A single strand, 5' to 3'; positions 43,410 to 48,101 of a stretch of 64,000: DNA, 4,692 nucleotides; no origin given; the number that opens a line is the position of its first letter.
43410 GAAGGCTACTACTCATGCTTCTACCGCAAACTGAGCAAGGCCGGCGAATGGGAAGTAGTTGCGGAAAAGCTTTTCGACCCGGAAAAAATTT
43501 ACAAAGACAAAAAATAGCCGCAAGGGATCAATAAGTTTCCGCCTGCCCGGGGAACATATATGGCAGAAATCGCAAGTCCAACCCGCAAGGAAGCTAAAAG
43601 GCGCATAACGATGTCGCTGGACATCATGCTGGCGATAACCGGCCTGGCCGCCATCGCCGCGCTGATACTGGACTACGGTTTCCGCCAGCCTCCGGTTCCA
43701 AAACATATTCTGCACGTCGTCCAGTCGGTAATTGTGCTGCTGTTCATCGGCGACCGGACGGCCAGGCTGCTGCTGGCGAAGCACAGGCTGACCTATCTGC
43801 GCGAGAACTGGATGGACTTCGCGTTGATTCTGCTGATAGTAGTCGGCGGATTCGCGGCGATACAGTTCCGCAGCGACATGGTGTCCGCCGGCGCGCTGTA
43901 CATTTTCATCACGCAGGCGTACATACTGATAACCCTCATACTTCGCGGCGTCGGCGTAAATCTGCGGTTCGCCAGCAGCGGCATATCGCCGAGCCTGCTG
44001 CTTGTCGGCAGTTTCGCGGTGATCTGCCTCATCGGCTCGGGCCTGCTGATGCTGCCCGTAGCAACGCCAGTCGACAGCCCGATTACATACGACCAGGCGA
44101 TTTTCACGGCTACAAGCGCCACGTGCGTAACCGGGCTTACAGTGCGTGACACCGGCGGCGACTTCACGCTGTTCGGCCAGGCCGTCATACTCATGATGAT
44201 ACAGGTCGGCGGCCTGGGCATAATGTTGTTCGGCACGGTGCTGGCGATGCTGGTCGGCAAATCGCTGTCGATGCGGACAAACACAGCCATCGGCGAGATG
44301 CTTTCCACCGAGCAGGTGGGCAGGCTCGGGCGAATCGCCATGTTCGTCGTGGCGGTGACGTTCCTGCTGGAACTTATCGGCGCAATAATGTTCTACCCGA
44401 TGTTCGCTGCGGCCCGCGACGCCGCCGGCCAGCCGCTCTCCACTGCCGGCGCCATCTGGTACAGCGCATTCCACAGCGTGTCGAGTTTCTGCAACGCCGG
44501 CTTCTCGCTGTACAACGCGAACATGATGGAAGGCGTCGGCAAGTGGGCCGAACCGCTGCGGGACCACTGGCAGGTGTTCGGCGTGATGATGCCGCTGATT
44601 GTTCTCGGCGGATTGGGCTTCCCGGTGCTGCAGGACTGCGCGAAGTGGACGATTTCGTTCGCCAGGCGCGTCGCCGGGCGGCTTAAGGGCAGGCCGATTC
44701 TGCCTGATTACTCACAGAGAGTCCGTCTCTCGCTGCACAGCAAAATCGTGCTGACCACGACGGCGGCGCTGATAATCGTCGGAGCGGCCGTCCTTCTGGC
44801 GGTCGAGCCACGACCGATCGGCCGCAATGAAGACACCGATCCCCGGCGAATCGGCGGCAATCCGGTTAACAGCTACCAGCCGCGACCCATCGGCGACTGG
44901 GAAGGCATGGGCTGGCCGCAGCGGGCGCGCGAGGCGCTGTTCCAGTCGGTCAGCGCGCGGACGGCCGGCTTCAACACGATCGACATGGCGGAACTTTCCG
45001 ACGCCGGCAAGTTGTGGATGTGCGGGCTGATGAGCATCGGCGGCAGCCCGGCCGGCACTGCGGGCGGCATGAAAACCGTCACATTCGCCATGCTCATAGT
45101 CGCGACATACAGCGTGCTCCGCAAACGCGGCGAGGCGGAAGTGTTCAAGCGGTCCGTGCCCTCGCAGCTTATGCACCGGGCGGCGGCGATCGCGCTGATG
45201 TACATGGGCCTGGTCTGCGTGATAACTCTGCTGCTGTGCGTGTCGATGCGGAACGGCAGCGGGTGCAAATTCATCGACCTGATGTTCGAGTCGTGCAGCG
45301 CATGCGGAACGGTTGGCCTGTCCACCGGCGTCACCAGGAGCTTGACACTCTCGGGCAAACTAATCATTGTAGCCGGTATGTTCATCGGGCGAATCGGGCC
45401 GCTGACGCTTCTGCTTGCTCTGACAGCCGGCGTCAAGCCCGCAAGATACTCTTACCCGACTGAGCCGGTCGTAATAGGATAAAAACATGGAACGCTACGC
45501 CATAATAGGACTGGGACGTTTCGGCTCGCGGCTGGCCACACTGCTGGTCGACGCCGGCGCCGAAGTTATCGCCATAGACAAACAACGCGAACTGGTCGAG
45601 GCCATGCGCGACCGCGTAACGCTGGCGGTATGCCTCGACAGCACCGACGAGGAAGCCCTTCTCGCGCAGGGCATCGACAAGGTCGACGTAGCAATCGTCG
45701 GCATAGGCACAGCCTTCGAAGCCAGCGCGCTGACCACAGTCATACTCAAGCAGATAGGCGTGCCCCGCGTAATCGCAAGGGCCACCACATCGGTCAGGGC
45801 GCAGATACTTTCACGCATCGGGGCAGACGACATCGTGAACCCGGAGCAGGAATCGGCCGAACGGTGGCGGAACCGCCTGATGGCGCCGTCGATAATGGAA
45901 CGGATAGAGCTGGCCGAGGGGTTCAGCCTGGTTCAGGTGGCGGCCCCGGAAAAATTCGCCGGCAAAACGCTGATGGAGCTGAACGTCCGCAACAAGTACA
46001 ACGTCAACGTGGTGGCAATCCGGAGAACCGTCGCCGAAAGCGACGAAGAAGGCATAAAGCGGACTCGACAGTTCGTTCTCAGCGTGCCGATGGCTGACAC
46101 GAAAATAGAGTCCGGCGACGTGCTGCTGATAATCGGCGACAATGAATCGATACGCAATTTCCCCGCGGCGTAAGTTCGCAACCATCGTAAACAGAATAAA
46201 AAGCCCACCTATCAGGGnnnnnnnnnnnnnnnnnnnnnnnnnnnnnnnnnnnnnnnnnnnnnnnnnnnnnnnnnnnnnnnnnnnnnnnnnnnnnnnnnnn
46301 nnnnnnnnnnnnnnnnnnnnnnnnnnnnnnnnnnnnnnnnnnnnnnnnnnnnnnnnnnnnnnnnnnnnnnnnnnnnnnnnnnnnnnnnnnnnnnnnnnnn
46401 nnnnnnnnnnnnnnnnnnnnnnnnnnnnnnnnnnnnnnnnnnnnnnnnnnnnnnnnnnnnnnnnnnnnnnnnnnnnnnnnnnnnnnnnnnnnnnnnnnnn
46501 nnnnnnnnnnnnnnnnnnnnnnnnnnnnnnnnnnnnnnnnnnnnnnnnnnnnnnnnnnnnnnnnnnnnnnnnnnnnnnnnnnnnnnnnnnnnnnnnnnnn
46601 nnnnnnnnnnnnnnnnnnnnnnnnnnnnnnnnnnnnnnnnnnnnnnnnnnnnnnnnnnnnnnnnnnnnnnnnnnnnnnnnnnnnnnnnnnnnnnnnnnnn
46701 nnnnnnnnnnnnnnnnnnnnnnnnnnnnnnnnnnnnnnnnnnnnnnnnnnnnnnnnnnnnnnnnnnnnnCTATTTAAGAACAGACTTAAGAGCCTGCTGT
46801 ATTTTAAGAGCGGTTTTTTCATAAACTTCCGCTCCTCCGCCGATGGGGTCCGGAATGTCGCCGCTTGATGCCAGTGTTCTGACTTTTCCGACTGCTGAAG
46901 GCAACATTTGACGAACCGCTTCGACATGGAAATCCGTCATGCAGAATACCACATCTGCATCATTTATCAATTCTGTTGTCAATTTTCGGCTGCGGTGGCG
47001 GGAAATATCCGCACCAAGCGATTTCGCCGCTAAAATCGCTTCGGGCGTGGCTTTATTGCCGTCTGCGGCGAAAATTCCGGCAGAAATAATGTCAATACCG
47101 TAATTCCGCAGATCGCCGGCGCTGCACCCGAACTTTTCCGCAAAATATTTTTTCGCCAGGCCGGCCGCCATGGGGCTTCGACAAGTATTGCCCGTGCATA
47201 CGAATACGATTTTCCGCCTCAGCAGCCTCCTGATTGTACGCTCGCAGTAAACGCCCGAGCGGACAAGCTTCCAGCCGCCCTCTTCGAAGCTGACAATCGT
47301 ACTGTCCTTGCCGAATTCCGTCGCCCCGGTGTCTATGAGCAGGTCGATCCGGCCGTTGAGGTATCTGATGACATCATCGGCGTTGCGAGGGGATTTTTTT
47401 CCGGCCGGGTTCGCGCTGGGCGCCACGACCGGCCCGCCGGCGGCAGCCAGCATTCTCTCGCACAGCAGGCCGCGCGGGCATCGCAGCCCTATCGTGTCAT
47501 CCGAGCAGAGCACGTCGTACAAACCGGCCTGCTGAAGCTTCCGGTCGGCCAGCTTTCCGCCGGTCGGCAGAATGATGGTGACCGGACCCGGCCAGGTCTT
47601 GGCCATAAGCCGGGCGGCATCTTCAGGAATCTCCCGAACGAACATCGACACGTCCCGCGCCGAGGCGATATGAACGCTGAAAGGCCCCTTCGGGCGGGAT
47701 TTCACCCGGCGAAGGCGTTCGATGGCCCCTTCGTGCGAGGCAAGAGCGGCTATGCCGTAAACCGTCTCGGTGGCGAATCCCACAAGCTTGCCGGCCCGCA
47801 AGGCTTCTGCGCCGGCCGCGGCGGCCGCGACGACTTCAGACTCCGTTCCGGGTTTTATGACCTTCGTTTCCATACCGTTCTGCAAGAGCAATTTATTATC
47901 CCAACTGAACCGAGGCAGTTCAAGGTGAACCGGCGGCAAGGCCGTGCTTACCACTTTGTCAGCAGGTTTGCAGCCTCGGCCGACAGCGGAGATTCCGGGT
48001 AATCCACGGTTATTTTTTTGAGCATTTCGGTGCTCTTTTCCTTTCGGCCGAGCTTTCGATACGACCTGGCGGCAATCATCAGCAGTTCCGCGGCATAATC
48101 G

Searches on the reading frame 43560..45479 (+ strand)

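Call 56: search_protein_families(library=pfam, proteins=[window:43560-45479:+], max_evalue=0.00001)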
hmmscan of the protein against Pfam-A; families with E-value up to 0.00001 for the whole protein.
window:43560-45479:+ (640 aa): 1 family
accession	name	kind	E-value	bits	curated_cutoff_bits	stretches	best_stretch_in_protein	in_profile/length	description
PF02386.22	TrkH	-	4.7e-58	197.3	27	1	172-620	58-489/502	Cation transport protein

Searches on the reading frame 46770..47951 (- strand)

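Call 56: search_protein_families(library=pfam, proteins=[window:46770-47951:-], max_evalue=0.00001)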
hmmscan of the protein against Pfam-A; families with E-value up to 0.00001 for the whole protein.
window:46770-47951:- (393 aa): 2 families
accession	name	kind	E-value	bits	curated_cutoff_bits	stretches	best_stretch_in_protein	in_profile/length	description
PF01300.24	Sua5_yciO_yrdC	-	2.1e-45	154.8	25.1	1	49-233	1-178/178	Telomere recombination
PF01451.26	LMWPc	-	4.1e-25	89.1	23.2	1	248-390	1-142/144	Low molecular weight phosphotyrosine protein phosphatase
